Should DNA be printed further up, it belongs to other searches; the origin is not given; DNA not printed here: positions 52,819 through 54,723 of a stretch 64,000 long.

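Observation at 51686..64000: Twelve-gene operon joining an Hdr-Flx (bifurcation-type) module to a soluble fumarate reductase, fumarase, malate dehydrogenase and an exporter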

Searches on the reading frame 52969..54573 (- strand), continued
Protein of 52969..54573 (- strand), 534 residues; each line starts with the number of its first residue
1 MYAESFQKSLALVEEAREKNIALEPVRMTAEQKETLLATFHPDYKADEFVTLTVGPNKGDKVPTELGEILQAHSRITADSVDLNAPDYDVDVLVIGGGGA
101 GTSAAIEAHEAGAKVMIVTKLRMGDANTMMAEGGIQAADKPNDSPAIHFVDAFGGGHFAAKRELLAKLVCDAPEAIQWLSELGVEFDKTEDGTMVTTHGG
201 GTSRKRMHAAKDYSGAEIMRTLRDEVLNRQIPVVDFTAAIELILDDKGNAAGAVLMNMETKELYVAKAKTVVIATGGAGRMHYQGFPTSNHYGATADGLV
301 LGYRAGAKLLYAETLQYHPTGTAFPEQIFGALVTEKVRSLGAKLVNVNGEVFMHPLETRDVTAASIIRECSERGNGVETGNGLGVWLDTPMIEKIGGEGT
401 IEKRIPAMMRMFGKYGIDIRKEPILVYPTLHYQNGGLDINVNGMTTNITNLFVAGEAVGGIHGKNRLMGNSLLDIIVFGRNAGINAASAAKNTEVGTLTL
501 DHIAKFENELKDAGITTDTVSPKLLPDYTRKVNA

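Call 40: list_cluster_members(proteins=[P0121, P0122, P0126, P0130, P0131, P0132, P0134, P0140, P0156])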
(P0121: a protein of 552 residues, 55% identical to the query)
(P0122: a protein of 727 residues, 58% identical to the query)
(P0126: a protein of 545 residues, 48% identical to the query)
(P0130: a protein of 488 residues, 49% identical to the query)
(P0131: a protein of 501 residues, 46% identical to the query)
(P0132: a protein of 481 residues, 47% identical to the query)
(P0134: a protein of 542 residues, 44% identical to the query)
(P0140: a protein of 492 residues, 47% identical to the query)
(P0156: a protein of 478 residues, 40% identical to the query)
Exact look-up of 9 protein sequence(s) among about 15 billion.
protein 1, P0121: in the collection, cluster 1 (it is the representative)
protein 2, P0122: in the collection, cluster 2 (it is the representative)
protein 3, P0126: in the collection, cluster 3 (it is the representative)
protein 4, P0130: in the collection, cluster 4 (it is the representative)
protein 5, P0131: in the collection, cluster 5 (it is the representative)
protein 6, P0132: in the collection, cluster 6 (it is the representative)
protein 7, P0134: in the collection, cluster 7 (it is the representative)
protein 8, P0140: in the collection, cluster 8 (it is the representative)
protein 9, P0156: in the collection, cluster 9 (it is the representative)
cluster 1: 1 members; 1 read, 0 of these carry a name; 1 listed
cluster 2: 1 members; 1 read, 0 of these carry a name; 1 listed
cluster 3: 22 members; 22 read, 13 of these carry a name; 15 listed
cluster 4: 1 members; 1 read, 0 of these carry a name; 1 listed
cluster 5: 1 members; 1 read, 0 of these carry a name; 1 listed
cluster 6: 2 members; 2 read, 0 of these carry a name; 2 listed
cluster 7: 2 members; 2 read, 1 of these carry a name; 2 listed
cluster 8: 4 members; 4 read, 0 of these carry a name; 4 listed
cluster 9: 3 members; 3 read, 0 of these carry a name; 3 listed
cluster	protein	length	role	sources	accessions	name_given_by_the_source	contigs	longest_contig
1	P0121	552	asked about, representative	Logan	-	-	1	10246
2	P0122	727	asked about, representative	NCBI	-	-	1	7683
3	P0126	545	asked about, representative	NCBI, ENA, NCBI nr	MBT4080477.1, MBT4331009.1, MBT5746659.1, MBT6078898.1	MAG: FAD-binding protein [Gammaproteobacteria bacterium] | FAD-binding protein [Gammaproteobacteria bacterium]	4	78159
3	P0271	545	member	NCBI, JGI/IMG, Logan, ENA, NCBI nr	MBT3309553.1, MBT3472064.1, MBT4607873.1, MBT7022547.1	MAG: FAD-binding protein [Gammaproteobacteria bacterium] | succinate dehydrogenase / fumarate reductase flavoprotein subunit/L-aspartate oxidase | FAD-binding protein [Gammaproteobacteria bacterium]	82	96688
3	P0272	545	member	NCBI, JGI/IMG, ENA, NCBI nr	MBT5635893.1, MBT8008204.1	MAG: FAD-binding protein [Gammaproteobacteria bacterium] | FAD-binding protein [Gammaproteobacteria bacterium]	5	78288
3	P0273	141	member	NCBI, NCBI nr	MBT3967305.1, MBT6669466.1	MAG: FAD-binding protein, partial [Gammaproteobacteria bacterium] | FAD-binding protein [Gammaproteobacteria bacterium]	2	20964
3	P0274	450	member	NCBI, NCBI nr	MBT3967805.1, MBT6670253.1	MAG: FAD-binding protein, partial [Gammaproteobacteria bacterium] | FAD-binding protein [Gammaproteobacteria bacterium]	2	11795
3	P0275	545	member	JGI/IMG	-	succinate dehydrogenase / fumarate reductase flavoprotein subunit/L-aspartate oxidase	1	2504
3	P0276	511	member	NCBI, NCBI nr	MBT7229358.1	MAG: FAD-binding protein, partial [Gammaproteobacteria bacterium] | FAD-binding protein [Gammaproteobacteria bacterium]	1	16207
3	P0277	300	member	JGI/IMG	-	succinate dehydrogenase / fumarate reductase flavoprotein subunit/L-aspartate oxidase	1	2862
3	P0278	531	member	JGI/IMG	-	succinate dehydrogenase / fumarate reductase flavoprotein subunit/L-aspartate oxidase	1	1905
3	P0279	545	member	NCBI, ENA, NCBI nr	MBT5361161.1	MAG: FAD-binding protein [Gammaproteobacteria bacterium] | FAD-binding protein [Gammaproteobacteria bacterium]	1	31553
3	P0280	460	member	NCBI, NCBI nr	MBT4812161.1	MAG: FAD-binding protein, partial [Thiotrichales bacterium] | FAD-binding protein [Thiotrichales bacterium]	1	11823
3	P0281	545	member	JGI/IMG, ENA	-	succinate dehydrogenase / fumarate reductase flavoprotein subunit/L-aspartate oxidase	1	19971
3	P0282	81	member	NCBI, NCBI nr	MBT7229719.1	MAG: L-aspartate oxidase, partial [Gammaproteobacteria bacterium] | L-aspartate oxidase [Gammaproteobacteria bacterium]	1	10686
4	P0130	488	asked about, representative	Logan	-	-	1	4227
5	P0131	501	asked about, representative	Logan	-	-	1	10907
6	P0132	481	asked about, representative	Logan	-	-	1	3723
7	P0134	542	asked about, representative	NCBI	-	-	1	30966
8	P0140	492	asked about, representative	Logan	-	-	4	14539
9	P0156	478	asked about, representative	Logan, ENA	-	-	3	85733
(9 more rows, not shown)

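Call 46: find_encoding_contigs(protein=P0122, flank=10000, max_places=2)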
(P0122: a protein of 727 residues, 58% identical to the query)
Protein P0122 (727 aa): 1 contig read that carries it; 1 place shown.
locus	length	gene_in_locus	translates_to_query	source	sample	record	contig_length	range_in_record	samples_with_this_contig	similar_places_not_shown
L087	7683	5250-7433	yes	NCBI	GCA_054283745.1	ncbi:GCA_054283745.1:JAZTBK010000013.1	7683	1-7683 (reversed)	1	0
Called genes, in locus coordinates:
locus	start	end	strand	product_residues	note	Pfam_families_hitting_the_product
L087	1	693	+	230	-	?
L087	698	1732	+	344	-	PF04389:Peptidase_M28 (faint), PF05343:Peptidase_M42, PF01546:Peptidase_M20 (weak)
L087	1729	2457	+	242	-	PF00583:Acetyltransf_1, PF12746:GNAT_acetyltran (weak), PF13508:Acetyltransf_7 (weak), PF08445:FR47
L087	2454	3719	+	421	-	PF06838:Met_gamma_lyase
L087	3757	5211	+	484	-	PF01943:Polysacc_synt, PF13440:Polysacc_synt_3, PF03023:MurJ (weak)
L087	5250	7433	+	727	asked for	PF13183:Fer4_8 (faint), PF12838:Fer4_7 (weak), PF13187:Fer4_9 (weak), PF00890:FAD_binding_2, PF01266:DAO, PF03486:HI0933_like, PF07992:Pyr_redox_2, PF12831:FAD_oxidored (faint)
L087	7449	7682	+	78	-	?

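Call 47: find_encoding_contigs(protein=P0156, flank=10000, max_places=2)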
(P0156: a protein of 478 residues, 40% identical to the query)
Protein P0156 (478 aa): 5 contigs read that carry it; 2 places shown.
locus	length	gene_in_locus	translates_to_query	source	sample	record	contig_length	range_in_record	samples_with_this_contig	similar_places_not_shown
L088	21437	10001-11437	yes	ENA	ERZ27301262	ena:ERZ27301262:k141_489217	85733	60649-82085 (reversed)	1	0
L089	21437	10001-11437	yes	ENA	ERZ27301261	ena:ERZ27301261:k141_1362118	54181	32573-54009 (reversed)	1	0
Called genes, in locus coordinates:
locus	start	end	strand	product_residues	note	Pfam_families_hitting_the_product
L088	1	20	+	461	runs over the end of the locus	PF00078:RVT_1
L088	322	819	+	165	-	-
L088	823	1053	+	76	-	PF12844:HTH_19, PF13560:HTH_31 (weak), PF01381:HTH_3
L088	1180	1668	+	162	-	PF12682:Flavodoxin_4 (faint)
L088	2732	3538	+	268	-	PF12724:Flavodoxin_5 (weak), PF13237:Fer4_10 (faint), PF00037:Fer4 (faint), PF12838:Fer4_7 (faint), PF13187:Fer4_9 (faint)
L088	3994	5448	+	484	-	PF00199:Catalase, PF06628:Catalase-rel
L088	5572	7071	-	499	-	PF00890:FAD_binding_2 (weak), PF01266:DAO (weak), PF01593:Amino_oxidase, PF07992:Pyr_redox_2 (faint), PF12831:FAD_oxidored (faint), PF13450:NAD_binding_8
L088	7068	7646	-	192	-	-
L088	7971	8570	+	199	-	PF00440:TetR_N (weak)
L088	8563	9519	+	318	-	-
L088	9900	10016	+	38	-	-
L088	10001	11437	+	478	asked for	PF00890:FAD_binding_2, PF01266:DAO (faint), PF03486:HI0933_like (weak), PF07992:Pyr_redox_2 (faint), PF12831:FAD_oxidored (weak)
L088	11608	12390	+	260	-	-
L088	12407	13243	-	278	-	PF01040:UbiA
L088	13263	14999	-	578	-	PF00342:PGI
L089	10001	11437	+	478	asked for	PF00890:FAD_binding_2, PF01266:DAO (faint), PF03486:HI0933_like (weak), PF07992:Pyr_redox_2 (faint), PF12831:FAD_oxidored (weak)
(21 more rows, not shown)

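Call 48: find_encoding_contigs(protein=P0131, flank=10000, max_places=2)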
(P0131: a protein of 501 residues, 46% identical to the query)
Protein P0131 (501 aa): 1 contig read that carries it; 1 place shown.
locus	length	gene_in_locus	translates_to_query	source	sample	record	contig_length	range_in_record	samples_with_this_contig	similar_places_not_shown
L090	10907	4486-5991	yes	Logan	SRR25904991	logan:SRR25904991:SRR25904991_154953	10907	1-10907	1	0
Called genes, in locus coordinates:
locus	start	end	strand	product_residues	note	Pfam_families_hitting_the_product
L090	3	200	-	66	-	?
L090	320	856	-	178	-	PF14278:TetR_C_8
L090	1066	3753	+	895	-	PF03176:MMPL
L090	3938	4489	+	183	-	PF13183:Fer4_8 (faint), PF13534:Fer4_17 (faint), PF13187:Fer4_9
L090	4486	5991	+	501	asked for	PF00890:FAD_binding_2, PF01266:DAO, PF03486:HI0933_like (weak), PF07992:Pyr_redox_2 (faint), PF12831:FAD_oxidored (weak)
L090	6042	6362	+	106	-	-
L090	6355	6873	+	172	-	PF07155:ECF-ribofla_trS, PF12822:ECF_trnsprt (weak)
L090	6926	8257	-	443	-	PF00224:PK, PF02887:PK_C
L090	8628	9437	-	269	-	PF04536:TPM_phosphatase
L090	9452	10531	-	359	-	-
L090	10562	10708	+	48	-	-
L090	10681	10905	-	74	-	?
